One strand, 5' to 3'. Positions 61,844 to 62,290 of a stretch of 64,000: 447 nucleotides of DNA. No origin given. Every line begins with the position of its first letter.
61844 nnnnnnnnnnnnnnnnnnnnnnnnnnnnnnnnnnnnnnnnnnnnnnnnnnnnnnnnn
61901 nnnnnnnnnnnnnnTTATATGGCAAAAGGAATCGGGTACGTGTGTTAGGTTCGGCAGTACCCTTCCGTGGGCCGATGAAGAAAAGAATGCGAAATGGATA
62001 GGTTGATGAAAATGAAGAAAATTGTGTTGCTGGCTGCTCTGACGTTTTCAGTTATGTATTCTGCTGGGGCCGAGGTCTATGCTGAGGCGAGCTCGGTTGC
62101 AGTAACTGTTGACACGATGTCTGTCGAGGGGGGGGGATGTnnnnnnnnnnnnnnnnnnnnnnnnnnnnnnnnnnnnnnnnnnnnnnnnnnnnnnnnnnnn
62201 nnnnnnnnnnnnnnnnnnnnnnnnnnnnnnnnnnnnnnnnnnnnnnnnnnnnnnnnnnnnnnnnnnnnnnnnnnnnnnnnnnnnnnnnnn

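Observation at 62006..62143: G9 homopolymer separates a signal peptide from a 582-aa surface protein: phase-variation-type ON/OFF switch (or homopolymer sequencing error)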

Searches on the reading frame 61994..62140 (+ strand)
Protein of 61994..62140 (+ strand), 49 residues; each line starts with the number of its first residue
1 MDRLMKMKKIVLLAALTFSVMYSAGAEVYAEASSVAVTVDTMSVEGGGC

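Call 17: list_cluster_members(proteins=[P0001, window:61994-62140:+])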
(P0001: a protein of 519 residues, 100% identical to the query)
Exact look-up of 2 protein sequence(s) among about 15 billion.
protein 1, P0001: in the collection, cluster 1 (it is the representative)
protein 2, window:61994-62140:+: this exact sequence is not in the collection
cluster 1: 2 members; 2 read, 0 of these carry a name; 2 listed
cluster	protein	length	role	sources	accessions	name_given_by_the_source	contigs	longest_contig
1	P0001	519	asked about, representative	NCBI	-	-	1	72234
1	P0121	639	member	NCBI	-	-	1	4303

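Call 19: find_encoding_contigs(protein=P0121, flank=5000)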
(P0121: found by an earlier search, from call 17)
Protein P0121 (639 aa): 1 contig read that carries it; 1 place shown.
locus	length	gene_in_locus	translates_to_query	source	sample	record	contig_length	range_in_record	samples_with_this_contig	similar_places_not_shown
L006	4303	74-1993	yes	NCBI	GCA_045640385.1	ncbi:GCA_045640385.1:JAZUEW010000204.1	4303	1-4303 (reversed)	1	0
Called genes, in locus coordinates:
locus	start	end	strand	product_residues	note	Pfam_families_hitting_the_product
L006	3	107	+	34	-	?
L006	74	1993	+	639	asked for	PF09479:Flg_new (weak), PF13287:Fn3_assoc, PF13290:CHB_HEX_C_1, PF13287:Fn3_assoc (weak), PF13290:CHB_HEX_C_1, PF13287:Fn3_assoc, PF13290:CHB_HEX_C_1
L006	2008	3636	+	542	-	PF03781:FGE-sulfatase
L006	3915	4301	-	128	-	?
